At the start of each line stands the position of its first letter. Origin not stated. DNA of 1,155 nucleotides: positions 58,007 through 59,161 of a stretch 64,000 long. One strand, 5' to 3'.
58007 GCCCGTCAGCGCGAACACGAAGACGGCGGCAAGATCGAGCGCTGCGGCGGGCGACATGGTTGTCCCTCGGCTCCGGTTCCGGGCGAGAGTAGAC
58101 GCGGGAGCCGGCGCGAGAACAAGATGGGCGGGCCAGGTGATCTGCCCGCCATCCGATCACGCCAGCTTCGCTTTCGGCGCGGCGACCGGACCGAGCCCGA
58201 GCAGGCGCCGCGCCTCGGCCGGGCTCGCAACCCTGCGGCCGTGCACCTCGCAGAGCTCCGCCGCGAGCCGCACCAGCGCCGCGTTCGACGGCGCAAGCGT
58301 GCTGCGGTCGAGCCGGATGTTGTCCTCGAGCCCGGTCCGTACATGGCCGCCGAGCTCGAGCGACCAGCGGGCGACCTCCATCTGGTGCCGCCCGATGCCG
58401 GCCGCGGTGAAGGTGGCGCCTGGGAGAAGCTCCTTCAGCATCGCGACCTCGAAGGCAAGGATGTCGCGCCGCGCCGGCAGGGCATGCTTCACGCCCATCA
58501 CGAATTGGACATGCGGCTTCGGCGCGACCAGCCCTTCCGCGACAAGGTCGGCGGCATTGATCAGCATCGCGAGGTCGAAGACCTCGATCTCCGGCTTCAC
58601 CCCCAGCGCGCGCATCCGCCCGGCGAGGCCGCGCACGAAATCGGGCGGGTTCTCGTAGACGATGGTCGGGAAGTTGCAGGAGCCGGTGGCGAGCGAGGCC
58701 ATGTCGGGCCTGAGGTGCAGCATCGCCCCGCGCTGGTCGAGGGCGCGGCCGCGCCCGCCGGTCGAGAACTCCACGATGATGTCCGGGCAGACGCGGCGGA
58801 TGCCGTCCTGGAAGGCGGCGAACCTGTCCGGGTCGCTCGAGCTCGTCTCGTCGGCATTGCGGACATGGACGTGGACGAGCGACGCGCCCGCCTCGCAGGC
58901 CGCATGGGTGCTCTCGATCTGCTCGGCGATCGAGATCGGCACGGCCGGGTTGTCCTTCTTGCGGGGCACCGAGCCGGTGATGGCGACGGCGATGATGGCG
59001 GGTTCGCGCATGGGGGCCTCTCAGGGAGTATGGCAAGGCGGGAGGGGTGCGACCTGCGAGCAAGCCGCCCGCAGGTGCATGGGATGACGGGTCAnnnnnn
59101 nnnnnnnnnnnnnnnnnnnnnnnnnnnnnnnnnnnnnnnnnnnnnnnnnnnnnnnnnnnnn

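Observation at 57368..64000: Benzoate/catechol operon ending in a BKACE enzyme instead of pcaD/pcaIJ/pcaF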

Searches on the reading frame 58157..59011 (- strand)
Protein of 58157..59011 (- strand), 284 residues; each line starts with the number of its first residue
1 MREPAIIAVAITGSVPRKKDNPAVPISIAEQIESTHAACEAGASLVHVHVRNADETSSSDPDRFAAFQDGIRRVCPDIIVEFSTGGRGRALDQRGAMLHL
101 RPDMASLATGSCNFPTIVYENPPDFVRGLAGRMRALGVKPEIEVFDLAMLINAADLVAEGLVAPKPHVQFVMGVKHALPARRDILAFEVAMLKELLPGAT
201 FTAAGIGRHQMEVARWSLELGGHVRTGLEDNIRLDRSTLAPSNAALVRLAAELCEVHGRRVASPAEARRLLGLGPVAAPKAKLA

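Call 3: search_protein_families(library=ncbifam, proteins=[window:58157-59011:-])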
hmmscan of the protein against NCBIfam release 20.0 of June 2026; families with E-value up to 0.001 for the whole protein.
window:58157-59011:- (284 aa): 4 families
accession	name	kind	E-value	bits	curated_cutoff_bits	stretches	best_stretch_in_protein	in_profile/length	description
NF053568.1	3OXCoAcCUPNH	equivalog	9.3e-139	461.3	350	1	3-273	2-272/274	3-oxoadipate:acetyl-CoA acetyltransferase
NF052387.1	Lys_ferment_KCE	equivalog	2.5e-77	259.9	382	1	6-273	3-267/267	3-keto-5-aminohexanoate cleavage enzyme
NF052389.1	Lys_KAL_CLE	exception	1.2e-53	182.5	725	1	5-274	171-437/440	bifunctional 3-aminobutyryl-CoA ammonia lyase/3-keto-5-aminohexanoate cleavage enzyme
NF053538.1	DixhxACActTsKce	equivalog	2.5e-46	158.1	430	2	118-273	146-302/310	3,5-dioxohexanoate:acetyl-CoA acetone transferase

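Call 4: search_protein_families(library=pfam, proteins=[window:58157-59011:-])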
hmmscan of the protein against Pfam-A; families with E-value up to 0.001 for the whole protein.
window:58157-59011:- (284 aa): 1 family
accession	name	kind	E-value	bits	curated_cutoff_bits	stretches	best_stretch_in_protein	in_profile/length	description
PF05853.18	BKACE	-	9.4e-93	310.9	24.8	1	4-273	1-274/274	beta-keto acid cleavage enzyme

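Call 24: find_related_loci(query=window:58157-59011:-, collection=genome_contigs, flank=10000)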
Query window:58157-59011:- (284 aa) in genome_contigs; peptide patterns used: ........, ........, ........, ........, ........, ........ (x = any residue, [..] = any of these).
599 stretches matched a pattern (row limit reached: there are more); 553 encode a relative of the query (tblastn E <= 1e-3); the best 80 are kept; 80 distinct loci.
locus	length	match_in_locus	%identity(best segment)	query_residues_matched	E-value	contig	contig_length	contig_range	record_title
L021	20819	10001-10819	86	1-273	2e-157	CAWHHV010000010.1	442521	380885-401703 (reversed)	MAG: uncultured Alphaproteobacteria bacterium isolate MFD01721.bin.1.104 genome assembly, contig: contig_925, whole geno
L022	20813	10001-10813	82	3-273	1e-147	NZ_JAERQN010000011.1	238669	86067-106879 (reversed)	Roseomonas ponticola strain SYSU M41301 NODE_11_length_238669_cov_84.875568, whole genome shotgun sequence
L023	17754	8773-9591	81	3-275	3e-147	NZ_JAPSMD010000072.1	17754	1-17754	Falsiroseomonas oryzae strain MO-31 MO-31.00072, whole genome shotgun sequence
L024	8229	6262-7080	79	1-273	3e-144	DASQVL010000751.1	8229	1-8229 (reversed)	MAG TPA_asm: Crenalkalicoccus sp. isolate SMAG_U10986 k141_405923, whole genome shotgun sequence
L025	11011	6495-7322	79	1-277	8e-144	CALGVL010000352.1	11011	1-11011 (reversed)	MAG TPA_asm: uncultured Acetobacteraceae bacterium isolate SRR4028141_bin.48_CONCOCT_v1.1_MAG genome assembly, contig: E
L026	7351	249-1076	78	3-278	5e-143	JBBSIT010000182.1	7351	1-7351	MAG: Acetobacterales bacterium isolate LS3_sbin.48 LS3_sbin.48_K_452229_L_7351_cov_12.0829, whole genome shotgun sequenc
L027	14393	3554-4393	77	3-284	7e-143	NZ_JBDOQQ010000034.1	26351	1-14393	Roseomonas sp. CAU 1739 contig34, whole genome shotgun sequence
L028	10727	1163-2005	77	1-281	2e-141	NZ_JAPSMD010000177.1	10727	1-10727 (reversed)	Falsiroseomonas oryzae strain MO-31 MO-31.00177, whole genome shotgun sequence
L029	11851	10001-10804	80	1-268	1e-140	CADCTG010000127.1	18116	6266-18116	MAG: uncultured Acetobacteraceae bacterium isolate AVDCRST_MAG08 genome assembly, contig: NODE216, whole genome shotgun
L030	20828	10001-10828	77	3-279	2e-140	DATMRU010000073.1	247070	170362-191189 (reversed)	MAG TPA_asm: Roseomonas sp. isolate SMAG_U12964 k141_84390, whole genome shotgun sequence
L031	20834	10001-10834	78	1-278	1e-139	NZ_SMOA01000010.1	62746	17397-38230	Paracraurococcus ruber strain JCM9931 NODE_10_length_62746_cov_9.066906, whole genome shotgun sequence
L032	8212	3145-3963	77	1-273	5e-140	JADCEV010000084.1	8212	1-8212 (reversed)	MAG: Roseomonas sp. isolate M55BS1SP3A23MG M55BS1_84, whole genome shotgun sequence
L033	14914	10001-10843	76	1-281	6e-140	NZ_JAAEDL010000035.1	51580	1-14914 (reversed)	Neoroseomonas eburnea strain LMG 31228 contig00035, whole genome shotgun sequence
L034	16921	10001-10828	77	1-276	1e-139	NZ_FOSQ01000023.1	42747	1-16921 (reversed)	Falsiroseomonas stagni DSM 19981, whole genome shotgun sequence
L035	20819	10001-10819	77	1-273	2e-139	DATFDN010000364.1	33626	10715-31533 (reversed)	MAG TPA_asm: Acetobacteraceae bacterium isolate SMAG_U8581 k141_1625545, whole genome shotgun sequence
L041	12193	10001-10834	71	1-278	3e-136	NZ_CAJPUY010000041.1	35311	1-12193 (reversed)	Cupriavidus yeoncheonensis strain LMG 31506 isolate JCM 19890, whole genome shotgun sequence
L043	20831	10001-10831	77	1-277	7e-136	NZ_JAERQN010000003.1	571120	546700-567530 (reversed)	Roseomonas ponticola strain SYSU M41301 NODE_3_length_571120_cov_91.422918, whole genome shotgun sequence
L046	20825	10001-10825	72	1-275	2e-134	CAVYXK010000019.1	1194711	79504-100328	MAG: uncultured proteobacterium isolate MFD01248.bin.1.85 genome assembly, contig: contig_9343, whole genome shotgun seq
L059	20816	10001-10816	71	2-273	1e-128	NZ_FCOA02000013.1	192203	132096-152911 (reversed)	Caballeronia hypogeia isolate LMG 29322 contig000013, whole genome shotgun sequence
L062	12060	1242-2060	71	1-273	3e-128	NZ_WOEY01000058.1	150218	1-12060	Paraburkholderia solitsugae strain 1N id=58, whole genome shotgun sequence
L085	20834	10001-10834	72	1-278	3e-127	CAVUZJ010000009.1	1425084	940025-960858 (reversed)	MAG: uncultured proteobacterium isolate MFD05512.bin.1.28 genome assembly, contig: contig_25210, whole genome shotgun se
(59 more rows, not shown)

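Call 29: search_protein_families(library=ncbifam, proteins=[L023:10329-12860:+, L022:10828-11541:+, L023:6664-7941:-, L041:7166-7930:-, L022:5341-6138:+, L024:1232-2821:-, L023:7485-8699:+, L059:10904-11686:+, L059:12288-13457:+, L030:16938-18149:-], max_evalue=1e-15)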
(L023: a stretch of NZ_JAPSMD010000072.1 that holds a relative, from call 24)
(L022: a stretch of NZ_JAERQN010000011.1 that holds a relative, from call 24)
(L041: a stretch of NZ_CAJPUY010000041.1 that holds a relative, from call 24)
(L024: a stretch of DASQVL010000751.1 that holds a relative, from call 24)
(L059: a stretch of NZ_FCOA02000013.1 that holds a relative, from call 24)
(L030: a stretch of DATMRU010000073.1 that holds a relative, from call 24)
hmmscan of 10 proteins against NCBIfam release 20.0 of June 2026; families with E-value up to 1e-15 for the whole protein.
L023:10329-12860:+ (844 aa): 2 families
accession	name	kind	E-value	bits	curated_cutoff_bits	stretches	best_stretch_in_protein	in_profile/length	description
NF042435.1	DhshikDhtase_QuiC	equivalog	5.9e-225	748.5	1200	1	231-838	3-624/635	3-dehydroshikimate dehydratase QuiC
TIGR01263.1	4HPPD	equivalog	1.1e-42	146.8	277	1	510-829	2-335/353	4-hydroxyphenylpyruvate dioxygenase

L022:10828-11541:+ (238 aa): 4 families
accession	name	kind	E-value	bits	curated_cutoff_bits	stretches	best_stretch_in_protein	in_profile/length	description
TIGR02422.1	protocat_beta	equivalog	2.3e-107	357.7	296.4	1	12-233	1-220/220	protocatechuate 3,4-dioxygenase subunit beta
TIGR02423.1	protocat_alph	equivalog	1e-33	116.8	126.25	1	69-231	35-190/193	protocatechuate 3,4-dioxygenase subunit alpha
TIGR02465.1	chlorocat_1_2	equivalog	1.2e-19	70.5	359.25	1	37-190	67-220/246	chlorocatechol 1,2-dioxygenase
TIGR02439.1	catechol_proteo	equivalog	5e-17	61.8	392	1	69-188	124-248/285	catechol 1,2-dioxygenase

L023:6664-7941:- (426 aa): 17 families
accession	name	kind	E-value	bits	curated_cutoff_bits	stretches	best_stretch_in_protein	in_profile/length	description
NF009201.0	PRK12549.1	subfamily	1e-139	464.6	235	1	138-417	6-285/286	shikimate dehydrogenase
NF010631.0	PRK14027.1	equivalog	6.7e-90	301.2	515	1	139-412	4-280/283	quinate/shikimate dehydrogenase (NAD+)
NF001319.0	PRK00258.3-3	equivalog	1.2e-79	267.3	252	1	140-418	7-276/279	shikimate dehydrogenase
NF001312.0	PRK00258.1-4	equivalog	9.9e-53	179.2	295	1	142-412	12-277/285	shikimate dehydrogenase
TIGR00507.1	aroE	equivalog_domain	2.3e-51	174.5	200.2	1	141-412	2-265/270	shikimate dehydrogenase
NF009200.0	PRK12548.1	subfamily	1.4e-41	142.7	432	1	141-402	11-277/289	shikimate dehydrogenase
NF001314.0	PRK00258.2-2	equivalog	4.8e-39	134.1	248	1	141-404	9-275/290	shikimate dehydrogenase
NF001311.0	PRK00258.1-3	equivalog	3.6e-37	128.1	235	1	143-411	9-267/279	shikimate dehydrogenase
NF001315.0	PRK00258.2-4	equivalog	1.2e-36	126.3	413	1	145-409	13-276/284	shikimate dehydrogenase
NF001310.0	PRK00258.1-2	equivalog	5.5e-36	124.1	221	1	144-414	7-274/279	shikimate dehydrogenase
NF001322.0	PRK00258.3-6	equivalog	1.7e-35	122.7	285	1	137-408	3-259/272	shikimate dehydrogenase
NF001313.0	PRK00258.2-1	equivalog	4.4e-35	121.6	431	1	140-402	10-276/290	shikimate dehydrogenase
NF009390.0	PRK12749.1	equivalog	3e-28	99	349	1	141-402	9-274/288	quinate/shikimate dehydrogenase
NF009202.0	PRK12550.1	equivalog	1.1e-26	93.7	306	1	182-409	44-264/272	shikimate 5-dehydrogenase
NF001316.0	PRK00258.2-5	equivalog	8.5e-24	84.2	247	1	143-410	5-255/263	shikimate dehydrogenase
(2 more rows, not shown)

L041:7166-7930:- (255 aa): 5 families
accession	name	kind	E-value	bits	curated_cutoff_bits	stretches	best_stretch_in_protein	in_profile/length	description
TIGR02431.1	pcaR_pcaU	subfamily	8.9e-80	267.6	284.75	1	9-254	2-247/248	beta-ketoadipate pathway transcriptional regulators, PcaR/PcaU/PobR family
NF045644.1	TransRegBhcR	equivalog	3.7e-30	105.1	350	1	9-225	19-236/267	HTH-type transcriptional regulator BhcR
NF011671.1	PRK15090.1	equivalog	3.5e-24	85.4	275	1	6-250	4-248/256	DNA-binding transcriptional regulator KdgR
NF008601.2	PRK11569.1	equivalog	5.7e-24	84.7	380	1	12-228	26-246/276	glyoxylate bypass operon transcriptional repressor IclR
NF007341.0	PRK09834.1-3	equivalog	9.9e-18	64.2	269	1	10-253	5-256/274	DNA-binding transcriptional regulator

L022:5341-6138:+ (266 aa): 122 families (the best 25 are shown)
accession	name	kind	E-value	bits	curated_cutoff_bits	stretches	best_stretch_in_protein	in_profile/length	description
NF008449.1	PRK11300.1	equivalog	5.5e-61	206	362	1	13-262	3-253/255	high-affinity branched-chain amino acid ABC transporter ATP-binding protein LivG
TIGR03411.1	urea_trans_UrtD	equivalog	6.3e-52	176.6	304.1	1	15-262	2-241/242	urea ABC transporter ATP-binding protein UrtD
TIGR04406.1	LPS_export_lptB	equivalog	6.1e-45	153.4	240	1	16-263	2-235/239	LPS export ABC transporter ATP-binding protein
TIGR03410.1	urea_trans_UrtE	equivalog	3.3e-36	124.9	285.8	1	19-253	4-222/230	urea ABC transporter ATP-binding subunit UrtE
NF008144.0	PRK10895.1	equivalog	3.8e-36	124.8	381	1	14-263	2-237/241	LPS export ABC transporter ATP-binding protein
TIGR01188.1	drrA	subfamily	3e-34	118.7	312.45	1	23-251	1-212/302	daunorubicin resistance ABC transporter, ATP-binding protein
TIGR04521.1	ECF_ATPase_2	equivalog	6.3e-34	117.3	330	1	130-258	110-240/279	energy-coupling factor transporter ATPase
NF010059.0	PRK13536.1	equivalog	8.5e-33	113.5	549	1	19-253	47-264/342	nodulation factor ABC transporter ATP-binding protein NodI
TIGR03873.1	F420-0_ABC_ATP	hypoth_equivalog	1.1e-32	113.3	372.4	1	18-260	4-234/256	putative F420-0 ABC transporter ATP-binding protein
NF010060.0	PRK13537.1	equivalog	4e-32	111.4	521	1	14-251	14-234/314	nodulation factor ABC transporter ATP-binding protein NodI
TIGR01288.1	nodI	equivalog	5.1e-32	111.1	424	1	20-253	9-225/303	nodulation factor ABC transporter ATP-binding protein NodI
TIGR02315.1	ABC_phnC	equivalog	1.4e-31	109.8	266.1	1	15-253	1-236/243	phosphonate ABC transporter ATP-binding protein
NF008442.0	PRK11288.1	equivalog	1.5e-31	109.2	689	1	13-260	5-240/504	L-arabinose ABC transporter ATP-binding protein AraG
NF010068.0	PRK13548.1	equivalog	1.7e-31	109.3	261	0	14-84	4-74/261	heme ABC transporter ATP-binding protein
TIGR03864.1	PQQ_ABC_ATP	hypoth_equivalog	2.3e-31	109.1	302.25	1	16-255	2-224/236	ABC transporter, ATP-binding subunit, PQQ-dependent alcohol dehydrogenase system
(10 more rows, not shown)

L024:1232-2821:- (530 aa): 8 families
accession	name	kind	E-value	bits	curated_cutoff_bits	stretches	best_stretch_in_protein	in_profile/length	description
TIGR00883.1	2A0106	subfamily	1.7e-105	353.3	443.45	1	88-459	1-376/400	metabolite/H+ symporter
NF007414.0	PRK09952.1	equivalog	6.6e-76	255.8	538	1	65-450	7-392/438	shikimate transporter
NF007927.0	PRK10642.1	equivalog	2.5e-69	234.4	544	1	76-495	21-443/500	glycine betaine/L-proline transporter ProP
NF011656.1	PRK15075.1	subfamily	5.1e-57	193.6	445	1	88-459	15-382/419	tricarballylate/proton symporter TcuC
NF007710.0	PRK10406.1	subfamily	4.4e-48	164.4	550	1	81-446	23-381/432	MFS family transporter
TIGR00891.1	2A0112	subfamily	3.2e-31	108.8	552.9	1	73-461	5-388/405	sialate:H+ symport family MFS transporter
NF003024.0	PRK03893.1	subfamily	7.5e-25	87.7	604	1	76-290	17-208/497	sialate:H+ symport family MFS transporter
NF008963.0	PRK12307.1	equivalog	6.6e-17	61.8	637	1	76-456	14-376/426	MFS transporter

L023:7485-8699:+ (405 aa): 0 families

L059:10904-11686:+ (261 aa): 6 families
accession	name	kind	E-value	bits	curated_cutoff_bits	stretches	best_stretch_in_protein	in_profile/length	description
NF007741.0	PRK10421.1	equivalog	4e-35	121.4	311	1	40-257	8-232/262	transcriptional regulator LldR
NF007001.0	PRK09464.1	equivalog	4.3e-26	92.1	330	1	35-252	6-226/254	pyruvate dehydrogenase complex transcriptional repressor PdhR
NF003011.0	PRK03837.1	subfamily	1.4e-25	90.3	260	1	39-255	13-230/241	transcriptional regulator NanR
NF007442.0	PRK09990.1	equivalog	1.5e-25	90.1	301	1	35-255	6-232/256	transcriptional regulator GlcC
NF007588.0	PRK10225.1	equivalog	7.6e-20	71.3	442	1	48-258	18-231/257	Uxu operon transcriptional regulator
NF008571.0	PRK11523.1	equivalog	5e-16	58.9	396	1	40-259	9-226/258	transcriptional regulator ExuR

L059:12288-13457:+ (390 aa): 0 families

L030:16938-18149:- (404 aa): 151 families (the best 25 are shown)
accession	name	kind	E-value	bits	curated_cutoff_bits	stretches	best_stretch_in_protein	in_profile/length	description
NF008653.0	PRK11650.1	subfamily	2.3e-155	517.1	432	1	39-403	1-354/357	sn-glycerol-3-phosphate ABC transporter ATP-binding protein UgpC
NF008233.0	PRK11000.1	equivalog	1.2e-129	432.4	568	1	39-391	1-348/369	maltose/maltodextrin ABC transporter ATP-binding protein MalK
NF006987.0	PRK09452.1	equivalog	9.8e-96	320.7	482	1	32-329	8-299/378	spermidine/putrescine ABC transporter ATP-binding protein PotA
TIGR03265.1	PhnT2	equivalog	2.3e-94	316.5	457.7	1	40-367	3-316/353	putative 2-aminoethylphosphonate ABC transporter ATP-binding protein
NF040933.2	ABC_arch_GlcV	equivalog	1.1e-93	313.9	450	1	41-355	2-315/357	glucose ABC transporter ATP-binding protein GlcV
TIGR01187.1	potA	subfamily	1.4e-88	297.2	355.6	1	73-370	1-295/325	polyamine ABC transporter ATP-binding protein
NF043075.1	MMSYN1_0197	equivalog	4.7e-88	295.4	550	1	42-276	3-236/341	spermidine/putrescine ABC transporter ATP-binding protein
NF008513.0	PRK11432.1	equivalog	2.8e-83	279.7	496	1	41-374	6-324/351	ferric ABC transporter ATP-binding protein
TIGR00968.1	3a0106s01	subfamily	1e-82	277.2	342.75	1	45-275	4-233/237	sulfate ABC transporter ATP-binding protein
NF040840.2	tungstate_WtpC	equivalog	9.2e-79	265.2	440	1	57-332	15-279/347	tungstate ABC transporter ATP-binding protein WtpC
NF008621.0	PRK11607.1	equivalog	1.6e-77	260.9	613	1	41-335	19-308/377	putrescine ABC transporter ATP-binding subunit PotG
TIGR03258.1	PhnT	equivalog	1e-75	255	499.15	1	41-276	8-243/359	2-aminoethylphosphonate ABC transport system ATP-binding subunit PhnT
NF008105.0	PRK10851.1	equivalog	1.9e-72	244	502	1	45-283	6-245/362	sulfate/thiosulfate ABC transporter ATP-binding protein CysA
TIGR01186.1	proV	subfamily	4.1e-66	223.6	326.6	1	53-275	4-232/363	betaine/proline/choline family ABC transporter ATP-binding protein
TIGR03415.1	ABC_choXWV_ATP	equivalog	2.1e-53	181.7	483.75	1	44-274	26-266/382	choline ABC transporter ATP-binding protein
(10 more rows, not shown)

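Call 40: search_protein_families(library=pfam, proteins=[L062:2187-3965:+, L046:14151-16082:+, L033:10846-11805:+, L046:13507-14151:+, L046:12733-13491:+, L021:8881-10005:+, L046:8597-9985:+, L021:13013-13825:+, L085:12929-14224:+, L043:11884-12735:+], max_evalue=1e-8)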
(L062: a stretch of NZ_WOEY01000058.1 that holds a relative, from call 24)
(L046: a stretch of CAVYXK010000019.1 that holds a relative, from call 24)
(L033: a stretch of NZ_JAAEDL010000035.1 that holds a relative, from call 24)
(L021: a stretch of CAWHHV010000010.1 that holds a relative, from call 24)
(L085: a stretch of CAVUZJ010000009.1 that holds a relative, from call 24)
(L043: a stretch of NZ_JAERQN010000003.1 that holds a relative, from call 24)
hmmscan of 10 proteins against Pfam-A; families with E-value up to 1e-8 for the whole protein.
L062:2187-3965:+ (593 aa): 2 families
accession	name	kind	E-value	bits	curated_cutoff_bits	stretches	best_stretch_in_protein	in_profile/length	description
PF07167.19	PhaC_N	-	3e-68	229.3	23.7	1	102-268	2-173/173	Poly-beta-hydroxybutyrate polymerase (PhaC) N-terminus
PF00561.26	Abhydrolase_1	-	1.2e-21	78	25.8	1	243-509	2-241/245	alpha/beta hydrolase fold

L046:14151-16082:+ (644 aa): 2 families
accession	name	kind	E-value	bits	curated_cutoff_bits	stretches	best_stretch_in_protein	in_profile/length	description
PF07167.19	PhaC_N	-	1.3e-58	198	23.7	1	160-326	2-173/173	Poly-beta-hydroxybutyrate polymerase (PhaC) N-terminus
PF00561.26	Abhydrolase_1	-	9.3e-17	61.9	25.8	1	301-570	3-244/245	alpha/beta hydrolase fold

L033:10846-11805:+ (320 aa): 1 family
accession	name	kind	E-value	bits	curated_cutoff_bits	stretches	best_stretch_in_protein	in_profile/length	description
PF03401.19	TctC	-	1.5e-66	225.2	27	1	47-316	2-273/274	Tripartite tricarboxylate transporter family receptor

L046:13507-14151:+ (215 aa): 1 family
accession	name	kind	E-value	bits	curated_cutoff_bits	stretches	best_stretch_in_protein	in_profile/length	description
PF01144.29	CoA_trans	-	1.1e-46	159.4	23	1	6-199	2-215/217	Coenzyme A transferase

L046:12733-13491:+ (253 aa): 1 family
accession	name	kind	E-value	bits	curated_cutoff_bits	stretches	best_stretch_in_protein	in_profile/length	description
PF01144.29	CoA_trans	-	1.5e-78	263.5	23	1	28-236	4-216/217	Coenzyme A transferase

L021:8881-10005:+ (375 aa): 3 families
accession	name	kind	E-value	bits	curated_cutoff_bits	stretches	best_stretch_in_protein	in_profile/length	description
PF00561.26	Abhydrolase_1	-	6.3e-31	108.3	25.8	1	130-239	2-111/245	alpha/beta hydrolase fold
PF12697.13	Abhydrolase_6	-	2.7e-21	77.7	26.3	1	131-354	1-214/217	Alpha/beta hydrolase family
PF12146.15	Hydrolase_4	-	3.8e-16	59.6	27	1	131-349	7-237/239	Serine aminopeptidase, S33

L046:8597-9985:+ (463 aa): 2 families
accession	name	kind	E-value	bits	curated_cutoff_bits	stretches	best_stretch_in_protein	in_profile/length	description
PF00206.25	Lyase_1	-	1.3e-51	176.3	27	1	17-300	7-311/312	Lyase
PF10397.14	ADSL_C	-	7.3e-17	61.9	32.7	1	365-442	1-79/79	Adenylosuccinate lyase C-terminus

L021:13013-13825:+ (271 aa): 2 families
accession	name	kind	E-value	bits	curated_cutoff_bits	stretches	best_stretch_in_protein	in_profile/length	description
PF03466.25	LysR_substrate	-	1.4e-35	123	28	1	80-255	2-178/209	LysR substrate binding domain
PF00126.33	HTH_1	-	1.1e-15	57.8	26.6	1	2-55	7-60/60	Bacterial regulatory helix-turn-helix protein, lysR family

L085:12929-14224:+ (432 aa): 1 family
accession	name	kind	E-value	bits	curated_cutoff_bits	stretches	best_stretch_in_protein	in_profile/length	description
PF11737.13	DUF3300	-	1.5e-82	277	25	1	43-264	2-215/227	Protein of unknown function (DUF3300)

L043:11884-12735:+ (284 aa): 0 families

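Call 56: search_solved_structures(query=window:58157-59011:-, show_alignments=2)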
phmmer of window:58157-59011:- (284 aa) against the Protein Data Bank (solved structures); distinct sequences matched with E-value up to 0.001: 15.
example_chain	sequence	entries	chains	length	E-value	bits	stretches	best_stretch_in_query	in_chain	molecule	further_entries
3no5_A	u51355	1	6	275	7.4e-114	383.3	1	1-274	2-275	Uncharacterized protein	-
3chv_A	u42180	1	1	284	7.8e-100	337.4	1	3-277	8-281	Prokaryotic domain of unknown function (DUF849) with a TIM barrel fold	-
3fa5_A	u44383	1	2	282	2.2e-93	316.2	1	3-274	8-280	protein of unknown function (DUF849)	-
2y7d_A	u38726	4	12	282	5e-54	187.2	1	2-273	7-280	3-KETO-5-AMINOHEXANOATE CLEAVAGE ENZYME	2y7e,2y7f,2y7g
9zsc_A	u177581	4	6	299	3.8e-39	138.4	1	5-276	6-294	3-keto-5-aminohexanoate cleavage protein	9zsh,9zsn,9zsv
3c6c_A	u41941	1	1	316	3.7e-34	122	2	116-274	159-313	3-keto-5-aminohexanoate cleavage enzyme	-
8rio_A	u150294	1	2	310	1.4e-31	113.6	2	117-273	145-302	3-keto-5-aminohexanoate cleavage protein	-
8rip_A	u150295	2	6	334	1.9e-31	113.1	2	117-273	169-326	3-keto-5-aminohexanoate cleavage protein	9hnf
3lot_A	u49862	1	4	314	1.4e-30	110.3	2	117-273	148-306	uncharacterized protein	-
3e02_A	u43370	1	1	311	9e-30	107.6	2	127-271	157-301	uncharacterized protein DUF849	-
3e49_A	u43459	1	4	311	4.3e-29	105.4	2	135-274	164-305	uncharacterized protein DUF849 with a TIM barrel fold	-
5zmy_A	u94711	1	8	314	2.5e-16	63.5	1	6-273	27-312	Cis-epoxysuccinate hydrolase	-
5zmu_A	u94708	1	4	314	1.6e-15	60.9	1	6-273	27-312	Cis-epoxysuccinate hydrolase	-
5iky_A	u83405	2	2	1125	4.3e-06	30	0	93-171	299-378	Oxalate biosynthetic component 1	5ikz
4nna_A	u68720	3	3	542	7.5e-06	29.2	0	101-186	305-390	OBCA, Oxalate Biosynthetic Component A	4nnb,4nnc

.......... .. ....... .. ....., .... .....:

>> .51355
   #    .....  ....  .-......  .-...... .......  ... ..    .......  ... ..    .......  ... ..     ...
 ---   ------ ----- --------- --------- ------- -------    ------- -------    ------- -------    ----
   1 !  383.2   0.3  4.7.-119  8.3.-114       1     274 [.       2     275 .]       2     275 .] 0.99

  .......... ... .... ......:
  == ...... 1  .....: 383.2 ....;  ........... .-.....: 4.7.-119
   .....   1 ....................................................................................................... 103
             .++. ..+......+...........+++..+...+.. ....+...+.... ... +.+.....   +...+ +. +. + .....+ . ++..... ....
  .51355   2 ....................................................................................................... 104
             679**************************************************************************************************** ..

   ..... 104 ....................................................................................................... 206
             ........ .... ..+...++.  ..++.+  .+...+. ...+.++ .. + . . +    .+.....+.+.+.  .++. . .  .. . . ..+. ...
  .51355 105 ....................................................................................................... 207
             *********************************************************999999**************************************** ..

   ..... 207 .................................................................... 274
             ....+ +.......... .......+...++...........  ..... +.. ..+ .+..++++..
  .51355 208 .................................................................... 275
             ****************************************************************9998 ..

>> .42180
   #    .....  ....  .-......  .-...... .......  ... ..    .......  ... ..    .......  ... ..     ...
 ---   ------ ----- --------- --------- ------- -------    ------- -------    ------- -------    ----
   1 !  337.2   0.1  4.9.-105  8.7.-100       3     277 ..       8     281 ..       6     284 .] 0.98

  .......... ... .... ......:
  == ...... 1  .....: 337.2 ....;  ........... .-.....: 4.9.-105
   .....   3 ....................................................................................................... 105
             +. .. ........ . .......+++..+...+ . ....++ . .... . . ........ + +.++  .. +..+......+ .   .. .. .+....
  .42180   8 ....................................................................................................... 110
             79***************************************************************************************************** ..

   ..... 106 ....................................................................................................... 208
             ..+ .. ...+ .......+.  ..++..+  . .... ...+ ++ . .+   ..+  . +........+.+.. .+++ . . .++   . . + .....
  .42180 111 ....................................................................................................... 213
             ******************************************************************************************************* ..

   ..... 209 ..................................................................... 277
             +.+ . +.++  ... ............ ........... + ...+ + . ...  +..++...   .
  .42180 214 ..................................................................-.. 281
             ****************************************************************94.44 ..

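Call 74: find_encoding_contigs(protein=window:58157-59011:-, flank=3000, max_places=4)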
Protein window:58157-59011:- (284 aa): no gene with exactly this product is on record in the collection.
